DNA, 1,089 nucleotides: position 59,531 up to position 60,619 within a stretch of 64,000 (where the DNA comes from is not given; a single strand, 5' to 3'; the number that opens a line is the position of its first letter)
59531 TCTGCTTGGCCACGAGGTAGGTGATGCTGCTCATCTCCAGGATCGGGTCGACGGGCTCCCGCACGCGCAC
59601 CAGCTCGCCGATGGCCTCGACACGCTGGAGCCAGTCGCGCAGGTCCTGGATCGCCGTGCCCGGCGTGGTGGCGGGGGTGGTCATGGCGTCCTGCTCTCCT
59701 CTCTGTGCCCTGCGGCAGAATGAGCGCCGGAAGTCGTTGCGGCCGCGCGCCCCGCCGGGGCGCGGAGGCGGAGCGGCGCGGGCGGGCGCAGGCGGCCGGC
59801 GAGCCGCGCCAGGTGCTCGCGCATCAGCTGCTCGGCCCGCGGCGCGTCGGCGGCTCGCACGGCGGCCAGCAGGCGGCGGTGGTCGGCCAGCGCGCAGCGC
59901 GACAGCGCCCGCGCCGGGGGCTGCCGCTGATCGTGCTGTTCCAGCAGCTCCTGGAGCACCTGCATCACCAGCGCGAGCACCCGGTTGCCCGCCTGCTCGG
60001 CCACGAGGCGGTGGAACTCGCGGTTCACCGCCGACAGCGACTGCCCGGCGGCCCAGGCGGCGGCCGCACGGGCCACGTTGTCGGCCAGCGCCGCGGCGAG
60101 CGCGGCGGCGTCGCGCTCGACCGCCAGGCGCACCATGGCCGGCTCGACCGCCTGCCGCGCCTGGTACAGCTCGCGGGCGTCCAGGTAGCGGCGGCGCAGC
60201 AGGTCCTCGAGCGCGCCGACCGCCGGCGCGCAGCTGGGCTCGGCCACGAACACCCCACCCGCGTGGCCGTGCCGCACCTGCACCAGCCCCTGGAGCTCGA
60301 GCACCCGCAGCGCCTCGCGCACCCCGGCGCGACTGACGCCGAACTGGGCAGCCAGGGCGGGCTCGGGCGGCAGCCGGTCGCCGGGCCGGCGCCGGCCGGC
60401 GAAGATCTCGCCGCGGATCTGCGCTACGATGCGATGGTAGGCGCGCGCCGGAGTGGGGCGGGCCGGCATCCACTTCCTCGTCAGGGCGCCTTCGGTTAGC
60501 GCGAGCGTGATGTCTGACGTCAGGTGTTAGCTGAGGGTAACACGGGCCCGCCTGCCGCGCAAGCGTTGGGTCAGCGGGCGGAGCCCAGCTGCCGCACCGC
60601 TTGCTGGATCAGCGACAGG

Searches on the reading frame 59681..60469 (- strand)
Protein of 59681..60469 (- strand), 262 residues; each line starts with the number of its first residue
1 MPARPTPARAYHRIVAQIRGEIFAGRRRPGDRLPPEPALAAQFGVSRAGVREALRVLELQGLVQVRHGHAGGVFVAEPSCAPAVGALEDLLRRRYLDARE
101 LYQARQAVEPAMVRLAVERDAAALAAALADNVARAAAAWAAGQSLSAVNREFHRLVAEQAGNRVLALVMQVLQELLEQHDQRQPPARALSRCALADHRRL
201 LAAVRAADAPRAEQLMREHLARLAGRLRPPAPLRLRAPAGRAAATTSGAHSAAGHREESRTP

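Call 63: find_encoding_contigs(protein=window:59681-60469:-, flank=10000, max_places=1)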
Protein window:59681-60469:- (262 aa): 6 contigs read that carry it; 1 place shown.
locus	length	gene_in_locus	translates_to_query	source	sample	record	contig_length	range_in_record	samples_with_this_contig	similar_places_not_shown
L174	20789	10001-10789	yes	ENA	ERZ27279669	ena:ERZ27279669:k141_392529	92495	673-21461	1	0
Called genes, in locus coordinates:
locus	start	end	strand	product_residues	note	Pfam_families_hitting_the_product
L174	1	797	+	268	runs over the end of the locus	PF02900:LigB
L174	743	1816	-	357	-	PF00126:HTH_1, PF03466:LysR_substrate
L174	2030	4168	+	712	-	PF05378:Hydant_A_N, PF01968:Hydantoinase_A, PF19278:Hydant_A_C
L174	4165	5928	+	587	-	PF02538:Hydantoinase_B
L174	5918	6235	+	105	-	-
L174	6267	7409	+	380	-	PF13379:NMT1_2, PF09084:NMT1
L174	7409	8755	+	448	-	PF00890:FAD_binding_2, PF01266:DAO, PF03486:HI0933_like (weak), PF07992:Pyr_redox_2 (weak), PF12831:FAD_oxidored, PF13450:NAD_binding_8, PF01266:DAO (weak)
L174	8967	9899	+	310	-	PF09084:NMT1, PF13379:NMT1_2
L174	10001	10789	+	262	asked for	PF00392:GntR, PF07729:FCD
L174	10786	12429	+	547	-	PF20695:UbiD_N, PF01977:UbiD, PF20696:UbiD_C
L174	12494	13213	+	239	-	PF00596:Aldolase_II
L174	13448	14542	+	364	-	PF04069:OpuAC (weak), PF13379:NMT1_2, PF09084:NMT1, PF12974:Phosphonate-bd, PF16868:NMT1_3 (weak)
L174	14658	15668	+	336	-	PF02900:LigB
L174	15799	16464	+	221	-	-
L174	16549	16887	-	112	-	PF13451:zf_Tbcl, PF23477:zf_Tbcl_2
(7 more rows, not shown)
